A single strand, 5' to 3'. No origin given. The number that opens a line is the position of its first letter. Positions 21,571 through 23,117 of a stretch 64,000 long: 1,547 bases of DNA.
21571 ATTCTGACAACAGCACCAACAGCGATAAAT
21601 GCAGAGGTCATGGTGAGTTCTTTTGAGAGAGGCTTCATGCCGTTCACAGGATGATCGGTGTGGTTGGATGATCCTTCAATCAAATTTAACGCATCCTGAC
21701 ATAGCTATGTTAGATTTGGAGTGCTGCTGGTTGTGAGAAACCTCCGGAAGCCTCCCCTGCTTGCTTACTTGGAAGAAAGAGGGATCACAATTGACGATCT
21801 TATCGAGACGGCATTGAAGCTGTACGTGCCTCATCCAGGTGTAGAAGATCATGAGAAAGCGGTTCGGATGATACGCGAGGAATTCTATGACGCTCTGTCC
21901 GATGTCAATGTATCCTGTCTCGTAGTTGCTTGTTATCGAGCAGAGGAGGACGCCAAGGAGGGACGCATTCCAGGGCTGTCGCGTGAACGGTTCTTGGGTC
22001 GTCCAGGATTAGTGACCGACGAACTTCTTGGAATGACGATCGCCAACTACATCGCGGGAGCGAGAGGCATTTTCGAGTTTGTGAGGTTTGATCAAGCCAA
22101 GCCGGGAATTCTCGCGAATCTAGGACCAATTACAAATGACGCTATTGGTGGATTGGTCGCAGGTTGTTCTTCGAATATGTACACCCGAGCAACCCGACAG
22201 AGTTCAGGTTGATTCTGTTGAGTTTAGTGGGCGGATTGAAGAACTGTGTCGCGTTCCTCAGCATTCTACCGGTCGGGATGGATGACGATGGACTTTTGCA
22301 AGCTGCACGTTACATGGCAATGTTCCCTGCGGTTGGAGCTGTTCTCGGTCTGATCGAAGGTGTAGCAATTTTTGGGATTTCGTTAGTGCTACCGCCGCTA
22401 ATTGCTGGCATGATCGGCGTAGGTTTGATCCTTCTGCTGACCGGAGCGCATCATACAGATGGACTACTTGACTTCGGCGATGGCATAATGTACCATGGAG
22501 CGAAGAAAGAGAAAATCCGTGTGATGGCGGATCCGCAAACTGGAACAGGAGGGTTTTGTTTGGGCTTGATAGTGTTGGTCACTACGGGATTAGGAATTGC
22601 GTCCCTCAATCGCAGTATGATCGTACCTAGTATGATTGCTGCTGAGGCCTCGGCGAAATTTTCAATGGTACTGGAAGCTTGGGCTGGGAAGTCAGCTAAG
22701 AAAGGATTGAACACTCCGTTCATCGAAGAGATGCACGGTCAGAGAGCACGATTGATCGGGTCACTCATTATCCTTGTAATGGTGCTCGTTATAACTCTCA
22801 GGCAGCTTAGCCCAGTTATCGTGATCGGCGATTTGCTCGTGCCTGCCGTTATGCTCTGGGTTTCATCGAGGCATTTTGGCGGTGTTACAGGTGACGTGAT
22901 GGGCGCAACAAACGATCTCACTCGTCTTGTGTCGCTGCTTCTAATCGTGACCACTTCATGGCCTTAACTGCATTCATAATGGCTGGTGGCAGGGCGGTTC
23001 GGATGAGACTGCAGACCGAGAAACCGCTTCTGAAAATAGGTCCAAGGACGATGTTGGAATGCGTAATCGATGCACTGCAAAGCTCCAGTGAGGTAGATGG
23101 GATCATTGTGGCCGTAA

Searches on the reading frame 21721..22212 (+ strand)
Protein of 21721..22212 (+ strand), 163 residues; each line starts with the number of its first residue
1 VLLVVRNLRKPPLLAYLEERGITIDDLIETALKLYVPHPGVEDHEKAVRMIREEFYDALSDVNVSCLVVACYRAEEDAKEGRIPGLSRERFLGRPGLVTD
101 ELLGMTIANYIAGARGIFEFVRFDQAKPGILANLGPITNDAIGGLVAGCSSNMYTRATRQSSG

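Call 48: search_protein_families(library=pfam, max_evalue=0.001, proteins=[window:21721-22212:+])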
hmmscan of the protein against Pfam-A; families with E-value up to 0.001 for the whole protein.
window:21721-22212:+ (163 aa): 1 family
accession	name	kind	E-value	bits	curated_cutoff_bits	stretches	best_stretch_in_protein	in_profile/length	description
PF04608.18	PgpA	-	3.2e-05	24.3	28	1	97-153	71-139/141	Phosphatidylglycerophosphatase A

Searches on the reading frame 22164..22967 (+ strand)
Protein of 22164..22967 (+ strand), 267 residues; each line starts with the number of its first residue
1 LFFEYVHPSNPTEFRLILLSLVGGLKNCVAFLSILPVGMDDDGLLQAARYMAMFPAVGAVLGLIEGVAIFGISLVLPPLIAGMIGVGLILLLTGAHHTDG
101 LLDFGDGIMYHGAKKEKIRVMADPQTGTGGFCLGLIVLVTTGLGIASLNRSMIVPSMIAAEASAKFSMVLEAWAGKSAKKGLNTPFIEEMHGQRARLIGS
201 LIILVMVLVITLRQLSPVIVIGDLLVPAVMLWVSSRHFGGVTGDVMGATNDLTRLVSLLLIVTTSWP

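Call 48: search_protein_families(library=pfam, max_evalue=0.001, proteins=[window:22164-22967:+])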
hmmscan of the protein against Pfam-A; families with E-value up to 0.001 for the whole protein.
window:22164-22967:+ (267 aa): 1 family
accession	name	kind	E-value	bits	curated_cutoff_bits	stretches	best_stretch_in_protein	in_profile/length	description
PF02654.20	CobS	-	3.4e-39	135.6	23.2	1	29-259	2-207/207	Cobalamin-5-phosphate synthase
